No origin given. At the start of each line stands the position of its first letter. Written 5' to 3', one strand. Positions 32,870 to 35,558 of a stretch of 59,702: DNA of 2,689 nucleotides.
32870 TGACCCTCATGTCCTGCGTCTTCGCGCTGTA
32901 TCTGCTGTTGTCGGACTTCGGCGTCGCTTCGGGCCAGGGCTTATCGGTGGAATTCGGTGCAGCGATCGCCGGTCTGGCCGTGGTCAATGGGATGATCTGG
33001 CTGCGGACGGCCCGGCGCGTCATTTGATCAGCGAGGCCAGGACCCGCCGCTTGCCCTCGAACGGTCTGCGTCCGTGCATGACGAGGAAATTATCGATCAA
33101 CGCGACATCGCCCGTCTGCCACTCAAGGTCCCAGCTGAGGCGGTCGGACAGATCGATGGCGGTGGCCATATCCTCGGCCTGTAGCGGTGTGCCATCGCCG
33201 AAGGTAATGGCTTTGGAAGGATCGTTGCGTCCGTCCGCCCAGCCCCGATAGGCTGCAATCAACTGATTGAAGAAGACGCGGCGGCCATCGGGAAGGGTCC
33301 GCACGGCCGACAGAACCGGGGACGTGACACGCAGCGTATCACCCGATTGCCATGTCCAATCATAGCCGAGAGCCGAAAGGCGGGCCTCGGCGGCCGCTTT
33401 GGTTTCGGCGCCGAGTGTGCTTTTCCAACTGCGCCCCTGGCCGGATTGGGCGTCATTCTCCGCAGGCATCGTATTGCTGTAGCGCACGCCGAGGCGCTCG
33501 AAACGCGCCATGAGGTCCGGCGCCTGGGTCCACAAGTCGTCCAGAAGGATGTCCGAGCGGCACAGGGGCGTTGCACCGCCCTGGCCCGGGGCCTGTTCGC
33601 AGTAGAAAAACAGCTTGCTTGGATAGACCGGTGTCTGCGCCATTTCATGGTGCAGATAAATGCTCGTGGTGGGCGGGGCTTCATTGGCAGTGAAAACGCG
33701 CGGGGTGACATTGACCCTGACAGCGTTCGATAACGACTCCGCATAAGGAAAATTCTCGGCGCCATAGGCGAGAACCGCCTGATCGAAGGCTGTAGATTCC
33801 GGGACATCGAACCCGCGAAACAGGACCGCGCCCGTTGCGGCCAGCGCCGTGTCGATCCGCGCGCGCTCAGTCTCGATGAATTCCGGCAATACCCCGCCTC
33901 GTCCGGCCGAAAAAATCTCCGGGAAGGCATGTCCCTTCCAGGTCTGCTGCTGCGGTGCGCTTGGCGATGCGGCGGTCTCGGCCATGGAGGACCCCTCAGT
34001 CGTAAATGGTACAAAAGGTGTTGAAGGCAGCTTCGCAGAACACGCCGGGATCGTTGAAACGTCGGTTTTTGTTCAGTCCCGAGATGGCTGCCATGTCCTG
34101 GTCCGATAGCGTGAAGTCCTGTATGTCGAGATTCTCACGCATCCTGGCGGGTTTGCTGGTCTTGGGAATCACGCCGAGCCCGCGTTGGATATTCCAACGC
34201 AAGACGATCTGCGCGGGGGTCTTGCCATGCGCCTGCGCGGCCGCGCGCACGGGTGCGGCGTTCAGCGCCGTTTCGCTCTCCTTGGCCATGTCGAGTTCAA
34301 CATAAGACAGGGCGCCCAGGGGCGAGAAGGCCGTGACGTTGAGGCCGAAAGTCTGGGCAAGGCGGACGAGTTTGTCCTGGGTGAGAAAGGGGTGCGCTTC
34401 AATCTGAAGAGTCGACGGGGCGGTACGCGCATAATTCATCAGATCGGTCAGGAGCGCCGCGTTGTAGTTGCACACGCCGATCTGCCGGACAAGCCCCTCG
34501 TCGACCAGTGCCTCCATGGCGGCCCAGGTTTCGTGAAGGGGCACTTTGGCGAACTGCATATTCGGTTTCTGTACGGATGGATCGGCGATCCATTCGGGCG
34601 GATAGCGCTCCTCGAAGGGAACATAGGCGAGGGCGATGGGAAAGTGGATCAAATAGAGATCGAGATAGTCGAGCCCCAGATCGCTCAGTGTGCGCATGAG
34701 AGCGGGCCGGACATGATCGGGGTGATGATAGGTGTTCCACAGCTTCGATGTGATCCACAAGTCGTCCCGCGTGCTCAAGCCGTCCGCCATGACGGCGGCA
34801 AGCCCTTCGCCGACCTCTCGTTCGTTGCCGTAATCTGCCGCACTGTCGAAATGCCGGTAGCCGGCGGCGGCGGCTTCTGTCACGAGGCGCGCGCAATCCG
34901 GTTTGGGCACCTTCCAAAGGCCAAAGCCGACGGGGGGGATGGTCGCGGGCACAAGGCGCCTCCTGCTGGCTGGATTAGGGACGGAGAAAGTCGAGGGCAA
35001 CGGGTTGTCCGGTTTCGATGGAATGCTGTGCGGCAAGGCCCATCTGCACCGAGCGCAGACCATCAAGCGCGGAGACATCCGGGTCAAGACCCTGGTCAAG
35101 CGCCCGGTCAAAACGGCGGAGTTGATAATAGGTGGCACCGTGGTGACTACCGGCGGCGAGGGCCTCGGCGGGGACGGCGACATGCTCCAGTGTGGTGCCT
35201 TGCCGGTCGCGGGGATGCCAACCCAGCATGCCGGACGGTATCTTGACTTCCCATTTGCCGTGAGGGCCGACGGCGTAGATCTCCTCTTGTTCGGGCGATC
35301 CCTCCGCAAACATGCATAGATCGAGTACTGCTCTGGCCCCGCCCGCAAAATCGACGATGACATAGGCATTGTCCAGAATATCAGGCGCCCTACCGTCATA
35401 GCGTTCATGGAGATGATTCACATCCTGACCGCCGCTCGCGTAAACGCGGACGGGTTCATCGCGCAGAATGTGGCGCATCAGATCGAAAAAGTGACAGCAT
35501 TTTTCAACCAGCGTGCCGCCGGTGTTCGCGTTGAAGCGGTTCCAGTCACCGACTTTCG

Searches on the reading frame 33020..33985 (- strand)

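Call 71: search_protein_families(library=pfam, proteins=[window:33020-33985:-], max_evalue=0.001)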
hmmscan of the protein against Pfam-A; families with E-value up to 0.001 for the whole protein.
window:33020-33985:- (321 aa): 1 family
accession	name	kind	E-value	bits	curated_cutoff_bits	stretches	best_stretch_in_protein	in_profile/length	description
PF02668.22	TauD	-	7.2e-30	105.2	27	1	28-316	12-263/267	Taurine catabolism dioxygenase TauD, TfdA family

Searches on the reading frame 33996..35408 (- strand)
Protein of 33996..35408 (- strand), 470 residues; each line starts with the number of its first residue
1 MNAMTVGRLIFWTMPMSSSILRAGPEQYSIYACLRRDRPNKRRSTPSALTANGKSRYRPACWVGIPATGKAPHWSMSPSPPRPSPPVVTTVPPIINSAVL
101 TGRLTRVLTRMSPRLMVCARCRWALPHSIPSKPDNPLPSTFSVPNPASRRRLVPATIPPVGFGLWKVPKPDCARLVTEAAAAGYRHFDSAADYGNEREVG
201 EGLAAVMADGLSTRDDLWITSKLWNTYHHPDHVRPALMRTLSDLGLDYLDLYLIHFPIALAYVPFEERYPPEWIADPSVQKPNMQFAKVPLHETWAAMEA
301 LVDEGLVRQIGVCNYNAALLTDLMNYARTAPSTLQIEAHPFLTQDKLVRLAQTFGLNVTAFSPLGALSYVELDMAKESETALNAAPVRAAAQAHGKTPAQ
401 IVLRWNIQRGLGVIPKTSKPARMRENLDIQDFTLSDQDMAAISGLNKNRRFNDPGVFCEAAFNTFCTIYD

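Call 71: search_protein_families(library=pfam, proteins=[window:33996-35408:-], max_evalue=0.001)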
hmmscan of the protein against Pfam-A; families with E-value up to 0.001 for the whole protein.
window:33996-35408:- (470 aa): 1 family
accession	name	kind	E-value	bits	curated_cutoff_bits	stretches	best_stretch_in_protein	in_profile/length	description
PF00248.27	Aldo_ket_red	-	3.5e-47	161.3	24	1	160-446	2-290/291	Aldo/keto reductase family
